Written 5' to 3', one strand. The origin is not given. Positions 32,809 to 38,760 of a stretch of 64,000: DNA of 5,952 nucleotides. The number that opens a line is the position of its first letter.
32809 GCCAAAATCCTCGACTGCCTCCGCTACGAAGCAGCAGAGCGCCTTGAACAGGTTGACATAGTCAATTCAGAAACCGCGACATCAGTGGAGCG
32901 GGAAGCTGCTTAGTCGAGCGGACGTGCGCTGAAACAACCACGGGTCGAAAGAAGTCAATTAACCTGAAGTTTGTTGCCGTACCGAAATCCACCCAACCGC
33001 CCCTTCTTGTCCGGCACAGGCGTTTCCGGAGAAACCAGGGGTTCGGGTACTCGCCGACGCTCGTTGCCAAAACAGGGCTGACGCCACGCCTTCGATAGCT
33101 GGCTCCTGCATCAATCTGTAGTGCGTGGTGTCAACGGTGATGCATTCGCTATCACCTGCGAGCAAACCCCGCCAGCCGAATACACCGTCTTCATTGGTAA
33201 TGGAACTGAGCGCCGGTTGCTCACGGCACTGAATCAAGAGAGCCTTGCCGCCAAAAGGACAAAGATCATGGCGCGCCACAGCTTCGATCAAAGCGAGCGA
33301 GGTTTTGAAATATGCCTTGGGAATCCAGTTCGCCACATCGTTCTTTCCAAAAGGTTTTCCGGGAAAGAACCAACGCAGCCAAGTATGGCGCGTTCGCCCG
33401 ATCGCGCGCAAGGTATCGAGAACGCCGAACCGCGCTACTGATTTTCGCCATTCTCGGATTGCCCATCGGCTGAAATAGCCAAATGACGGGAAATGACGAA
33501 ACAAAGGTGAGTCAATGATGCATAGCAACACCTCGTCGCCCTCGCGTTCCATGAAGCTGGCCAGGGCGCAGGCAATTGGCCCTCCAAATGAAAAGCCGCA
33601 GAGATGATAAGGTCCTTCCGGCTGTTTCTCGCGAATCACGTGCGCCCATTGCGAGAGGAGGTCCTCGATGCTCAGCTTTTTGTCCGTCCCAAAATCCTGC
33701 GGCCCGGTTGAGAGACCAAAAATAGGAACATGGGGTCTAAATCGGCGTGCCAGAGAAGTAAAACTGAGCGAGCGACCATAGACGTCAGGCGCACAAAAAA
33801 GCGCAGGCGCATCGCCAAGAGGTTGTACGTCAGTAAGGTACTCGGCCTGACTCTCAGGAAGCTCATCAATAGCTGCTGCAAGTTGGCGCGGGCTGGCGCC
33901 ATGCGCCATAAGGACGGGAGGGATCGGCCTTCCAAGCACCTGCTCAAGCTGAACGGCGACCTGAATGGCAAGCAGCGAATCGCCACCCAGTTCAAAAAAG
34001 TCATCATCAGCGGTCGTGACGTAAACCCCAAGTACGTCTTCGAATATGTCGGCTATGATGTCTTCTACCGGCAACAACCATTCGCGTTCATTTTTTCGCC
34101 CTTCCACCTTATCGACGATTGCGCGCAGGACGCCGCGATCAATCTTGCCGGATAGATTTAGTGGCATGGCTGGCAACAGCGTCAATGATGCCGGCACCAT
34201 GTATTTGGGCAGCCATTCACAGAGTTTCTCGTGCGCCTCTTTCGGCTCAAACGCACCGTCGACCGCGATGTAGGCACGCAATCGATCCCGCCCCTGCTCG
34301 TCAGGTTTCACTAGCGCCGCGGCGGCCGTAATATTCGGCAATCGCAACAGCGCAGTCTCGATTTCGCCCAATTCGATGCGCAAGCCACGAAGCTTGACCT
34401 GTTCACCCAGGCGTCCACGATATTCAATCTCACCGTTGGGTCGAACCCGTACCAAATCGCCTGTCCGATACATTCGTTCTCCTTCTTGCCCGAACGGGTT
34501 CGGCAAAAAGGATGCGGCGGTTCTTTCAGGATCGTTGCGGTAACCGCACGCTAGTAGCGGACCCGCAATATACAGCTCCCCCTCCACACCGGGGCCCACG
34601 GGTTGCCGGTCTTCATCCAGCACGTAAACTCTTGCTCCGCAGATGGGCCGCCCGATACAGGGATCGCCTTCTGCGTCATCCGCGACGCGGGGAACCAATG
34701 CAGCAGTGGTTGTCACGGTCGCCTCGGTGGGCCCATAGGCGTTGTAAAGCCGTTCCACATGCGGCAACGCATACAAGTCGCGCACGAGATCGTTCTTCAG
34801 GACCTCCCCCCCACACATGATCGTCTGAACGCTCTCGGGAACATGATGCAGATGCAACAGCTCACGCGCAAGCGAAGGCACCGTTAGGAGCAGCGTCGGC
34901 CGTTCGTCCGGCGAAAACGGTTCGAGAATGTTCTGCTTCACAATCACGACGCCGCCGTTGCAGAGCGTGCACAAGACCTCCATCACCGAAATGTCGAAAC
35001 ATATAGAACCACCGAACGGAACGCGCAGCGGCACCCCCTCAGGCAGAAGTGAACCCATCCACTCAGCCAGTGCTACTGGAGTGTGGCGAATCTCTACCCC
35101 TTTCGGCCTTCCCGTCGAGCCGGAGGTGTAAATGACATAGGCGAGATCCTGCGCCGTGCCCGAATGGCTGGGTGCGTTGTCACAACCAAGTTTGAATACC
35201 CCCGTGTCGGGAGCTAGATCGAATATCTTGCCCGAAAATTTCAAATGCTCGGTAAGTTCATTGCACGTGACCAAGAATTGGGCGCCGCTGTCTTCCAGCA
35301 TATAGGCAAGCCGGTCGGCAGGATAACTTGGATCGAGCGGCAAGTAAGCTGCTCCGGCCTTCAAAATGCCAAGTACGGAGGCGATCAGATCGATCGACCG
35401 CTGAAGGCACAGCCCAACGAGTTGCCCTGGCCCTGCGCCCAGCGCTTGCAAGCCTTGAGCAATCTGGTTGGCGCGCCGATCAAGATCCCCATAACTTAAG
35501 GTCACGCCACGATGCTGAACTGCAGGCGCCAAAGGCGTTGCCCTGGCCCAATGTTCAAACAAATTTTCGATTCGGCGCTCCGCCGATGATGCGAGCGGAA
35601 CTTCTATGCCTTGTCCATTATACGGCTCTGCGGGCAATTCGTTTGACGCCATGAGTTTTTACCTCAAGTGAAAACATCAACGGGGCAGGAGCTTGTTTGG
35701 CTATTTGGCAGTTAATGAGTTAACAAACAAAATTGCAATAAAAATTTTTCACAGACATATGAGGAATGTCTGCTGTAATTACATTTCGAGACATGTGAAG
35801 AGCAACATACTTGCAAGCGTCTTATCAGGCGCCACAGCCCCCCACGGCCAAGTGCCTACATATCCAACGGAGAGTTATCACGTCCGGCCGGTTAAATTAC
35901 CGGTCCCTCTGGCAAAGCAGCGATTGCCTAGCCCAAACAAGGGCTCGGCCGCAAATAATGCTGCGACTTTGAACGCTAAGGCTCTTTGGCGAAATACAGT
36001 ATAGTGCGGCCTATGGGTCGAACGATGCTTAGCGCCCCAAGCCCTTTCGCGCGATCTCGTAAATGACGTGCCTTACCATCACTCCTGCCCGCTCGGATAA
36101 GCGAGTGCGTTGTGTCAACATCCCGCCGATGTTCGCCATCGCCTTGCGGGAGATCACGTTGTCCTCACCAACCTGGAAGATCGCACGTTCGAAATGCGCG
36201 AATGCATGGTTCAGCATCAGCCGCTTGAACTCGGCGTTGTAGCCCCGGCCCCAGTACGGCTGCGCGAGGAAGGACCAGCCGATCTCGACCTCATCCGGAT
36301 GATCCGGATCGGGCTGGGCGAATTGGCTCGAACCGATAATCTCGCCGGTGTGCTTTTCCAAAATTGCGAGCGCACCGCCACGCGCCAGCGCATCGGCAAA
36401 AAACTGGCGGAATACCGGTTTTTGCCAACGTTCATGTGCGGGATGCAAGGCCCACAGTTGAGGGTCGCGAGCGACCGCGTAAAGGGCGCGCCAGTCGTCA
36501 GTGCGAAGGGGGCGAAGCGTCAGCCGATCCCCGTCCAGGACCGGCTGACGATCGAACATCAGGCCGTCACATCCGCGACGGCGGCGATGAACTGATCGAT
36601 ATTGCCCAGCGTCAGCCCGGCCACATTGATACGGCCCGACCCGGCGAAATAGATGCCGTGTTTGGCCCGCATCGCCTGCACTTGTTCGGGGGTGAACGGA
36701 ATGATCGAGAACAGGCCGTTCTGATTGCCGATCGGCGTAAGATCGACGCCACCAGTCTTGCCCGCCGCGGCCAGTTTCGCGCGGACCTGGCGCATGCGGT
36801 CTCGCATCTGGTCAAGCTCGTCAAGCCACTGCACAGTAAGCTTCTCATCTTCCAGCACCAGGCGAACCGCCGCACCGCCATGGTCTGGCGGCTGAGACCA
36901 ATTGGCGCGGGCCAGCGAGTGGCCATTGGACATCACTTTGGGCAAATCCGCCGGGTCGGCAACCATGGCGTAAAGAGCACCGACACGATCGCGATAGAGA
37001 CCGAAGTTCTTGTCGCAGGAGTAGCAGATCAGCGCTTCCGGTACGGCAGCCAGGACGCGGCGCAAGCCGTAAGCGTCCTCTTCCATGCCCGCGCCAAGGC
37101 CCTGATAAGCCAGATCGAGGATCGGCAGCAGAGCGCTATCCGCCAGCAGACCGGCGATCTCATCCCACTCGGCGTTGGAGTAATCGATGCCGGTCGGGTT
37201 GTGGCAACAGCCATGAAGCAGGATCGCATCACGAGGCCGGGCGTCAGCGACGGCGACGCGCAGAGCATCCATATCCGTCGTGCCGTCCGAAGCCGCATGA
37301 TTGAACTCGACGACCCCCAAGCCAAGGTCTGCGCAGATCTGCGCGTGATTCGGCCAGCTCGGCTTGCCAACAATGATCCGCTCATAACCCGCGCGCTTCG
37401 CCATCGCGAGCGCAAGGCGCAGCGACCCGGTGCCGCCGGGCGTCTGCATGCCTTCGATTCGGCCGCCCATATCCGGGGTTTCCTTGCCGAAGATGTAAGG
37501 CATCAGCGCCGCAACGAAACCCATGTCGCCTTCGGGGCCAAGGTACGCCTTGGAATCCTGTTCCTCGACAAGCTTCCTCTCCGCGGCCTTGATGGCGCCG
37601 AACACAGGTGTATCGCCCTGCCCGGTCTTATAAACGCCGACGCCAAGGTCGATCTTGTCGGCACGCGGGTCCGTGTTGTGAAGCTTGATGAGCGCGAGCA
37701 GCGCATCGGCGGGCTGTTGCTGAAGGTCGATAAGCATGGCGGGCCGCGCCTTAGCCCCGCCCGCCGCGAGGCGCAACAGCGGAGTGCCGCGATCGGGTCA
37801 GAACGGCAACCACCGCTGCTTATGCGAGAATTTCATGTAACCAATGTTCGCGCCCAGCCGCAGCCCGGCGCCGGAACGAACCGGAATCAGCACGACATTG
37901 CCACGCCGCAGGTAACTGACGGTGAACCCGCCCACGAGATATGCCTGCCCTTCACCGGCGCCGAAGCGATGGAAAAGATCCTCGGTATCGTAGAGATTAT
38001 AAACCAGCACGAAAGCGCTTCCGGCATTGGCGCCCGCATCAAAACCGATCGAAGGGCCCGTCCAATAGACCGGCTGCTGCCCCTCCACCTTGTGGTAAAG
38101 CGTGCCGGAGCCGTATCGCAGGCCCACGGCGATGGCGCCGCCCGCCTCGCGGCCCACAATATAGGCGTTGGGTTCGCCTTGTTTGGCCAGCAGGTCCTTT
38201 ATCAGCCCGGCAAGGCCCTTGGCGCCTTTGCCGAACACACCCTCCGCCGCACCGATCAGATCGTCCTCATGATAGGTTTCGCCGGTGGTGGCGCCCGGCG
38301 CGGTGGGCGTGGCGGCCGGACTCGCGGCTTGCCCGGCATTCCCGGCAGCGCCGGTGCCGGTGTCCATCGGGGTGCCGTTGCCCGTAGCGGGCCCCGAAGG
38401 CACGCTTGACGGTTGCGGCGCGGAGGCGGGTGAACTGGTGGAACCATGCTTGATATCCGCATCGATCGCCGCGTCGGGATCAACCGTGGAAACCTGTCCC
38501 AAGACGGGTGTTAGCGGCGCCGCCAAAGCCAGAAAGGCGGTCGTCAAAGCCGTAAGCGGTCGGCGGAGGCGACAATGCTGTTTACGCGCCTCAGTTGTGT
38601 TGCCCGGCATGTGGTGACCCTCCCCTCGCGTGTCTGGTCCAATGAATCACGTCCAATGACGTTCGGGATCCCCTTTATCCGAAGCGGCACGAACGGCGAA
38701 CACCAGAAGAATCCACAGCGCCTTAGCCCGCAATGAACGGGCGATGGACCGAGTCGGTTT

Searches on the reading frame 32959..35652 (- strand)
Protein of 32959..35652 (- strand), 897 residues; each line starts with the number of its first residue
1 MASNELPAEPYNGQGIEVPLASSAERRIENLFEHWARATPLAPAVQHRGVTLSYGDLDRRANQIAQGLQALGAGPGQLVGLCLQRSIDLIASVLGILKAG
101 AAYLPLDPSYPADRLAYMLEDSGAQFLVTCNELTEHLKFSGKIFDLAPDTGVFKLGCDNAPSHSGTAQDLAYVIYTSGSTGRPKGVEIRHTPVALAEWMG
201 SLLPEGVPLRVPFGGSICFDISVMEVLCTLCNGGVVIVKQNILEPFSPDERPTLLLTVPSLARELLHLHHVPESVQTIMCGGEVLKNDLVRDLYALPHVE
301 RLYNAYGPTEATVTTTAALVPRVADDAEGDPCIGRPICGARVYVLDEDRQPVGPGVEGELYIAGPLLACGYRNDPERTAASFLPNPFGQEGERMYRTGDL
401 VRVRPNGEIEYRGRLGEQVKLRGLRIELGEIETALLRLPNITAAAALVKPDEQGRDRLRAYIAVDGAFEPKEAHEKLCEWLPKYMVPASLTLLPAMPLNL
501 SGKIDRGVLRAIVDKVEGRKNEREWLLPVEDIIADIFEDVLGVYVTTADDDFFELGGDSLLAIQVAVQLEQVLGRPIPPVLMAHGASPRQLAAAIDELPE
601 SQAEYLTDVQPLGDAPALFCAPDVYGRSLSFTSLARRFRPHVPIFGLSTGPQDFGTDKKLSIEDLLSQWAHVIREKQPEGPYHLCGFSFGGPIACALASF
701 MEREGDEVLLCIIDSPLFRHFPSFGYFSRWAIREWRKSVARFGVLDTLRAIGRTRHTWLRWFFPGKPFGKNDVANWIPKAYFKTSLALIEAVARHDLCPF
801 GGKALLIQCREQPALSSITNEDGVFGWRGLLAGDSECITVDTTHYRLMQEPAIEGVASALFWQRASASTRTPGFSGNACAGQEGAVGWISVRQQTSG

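Call 14: search_protein_families(library=pfam, proteins=[window:32959-35652:-])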
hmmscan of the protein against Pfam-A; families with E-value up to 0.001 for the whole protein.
window:32959-35652:- (897 aa): 5 families
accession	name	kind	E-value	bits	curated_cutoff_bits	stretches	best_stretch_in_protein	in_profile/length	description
PF00501.34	AMP-binding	-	3.2e-77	260.3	29.9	1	32-371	1-383/384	AMP-binding enzyme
PF00975.26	Thioesterase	-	1.9e-17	64.7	26.4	1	617-715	2-102/226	Thioesterase domain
PF00550.31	PP-binding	-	1.4e-13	51.3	20.8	1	532-595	2-67/67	Phosphopantetheine attachment site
PF13193.12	AMP-binding_C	-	4.9e-06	27.8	24.5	1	430-503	1-76/76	AMP-binding enzyme C-terminal domain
PF12697.13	Abhydrolase_6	-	0.00042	21.5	26.3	0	610-767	21-149/217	Alpha/beta hydrolase family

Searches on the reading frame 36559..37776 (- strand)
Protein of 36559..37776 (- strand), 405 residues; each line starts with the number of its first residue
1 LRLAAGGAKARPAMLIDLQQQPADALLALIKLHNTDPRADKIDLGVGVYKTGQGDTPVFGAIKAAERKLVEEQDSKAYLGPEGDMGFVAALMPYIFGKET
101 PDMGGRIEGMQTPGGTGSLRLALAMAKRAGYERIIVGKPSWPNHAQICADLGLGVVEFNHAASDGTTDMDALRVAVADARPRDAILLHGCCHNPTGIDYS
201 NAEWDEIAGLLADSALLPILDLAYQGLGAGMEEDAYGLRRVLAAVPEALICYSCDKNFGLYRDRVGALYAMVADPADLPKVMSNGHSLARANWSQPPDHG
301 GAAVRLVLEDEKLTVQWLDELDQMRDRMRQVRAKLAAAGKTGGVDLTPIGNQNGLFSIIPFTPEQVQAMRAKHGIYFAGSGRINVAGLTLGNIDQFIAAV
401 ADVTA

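Call 14: search_protein_families(library=pfam, proteins=[window:36559-37776:-])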
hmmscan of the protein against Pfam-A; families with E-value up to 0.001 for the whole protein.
window:36559-37776:- (405 aa): 1 family
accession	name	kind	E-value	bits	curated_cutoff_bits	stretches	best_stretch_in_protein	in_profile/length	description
PF00155.27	Aminotran_1_2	-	8.6e-59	200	19.7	1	40-399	2-360/361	Aminotransferase class I and II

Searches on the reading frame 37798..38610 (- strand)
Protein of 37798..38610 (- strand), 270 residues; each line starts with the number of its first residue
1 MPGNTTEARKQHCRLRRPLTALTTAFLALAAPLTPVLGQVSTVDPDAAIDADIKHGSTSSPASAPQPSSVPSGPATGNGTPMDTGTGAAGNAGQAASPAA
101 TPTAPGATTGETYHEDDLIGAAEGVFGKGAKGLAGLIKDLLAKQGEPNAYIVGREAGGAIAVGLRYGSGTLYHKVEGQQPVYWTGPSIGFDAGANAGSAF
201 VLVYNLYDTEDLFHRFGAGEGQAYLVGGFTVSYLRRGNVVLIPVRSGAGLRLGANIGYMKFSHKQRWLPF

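Call 14: search_protein_families(library=pfam, proteins=[window:37798-38610:-])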
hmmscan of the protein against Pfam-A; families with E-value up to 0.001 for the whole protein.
window:37798-38610:- (270 aa): 1 family
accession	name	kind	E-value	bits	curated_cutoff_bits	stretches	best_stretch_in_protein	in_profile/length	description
PF06577.17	EipA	-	1.3e-68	230.3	30.8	1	111-270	1-160/160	Envelope integrity protein A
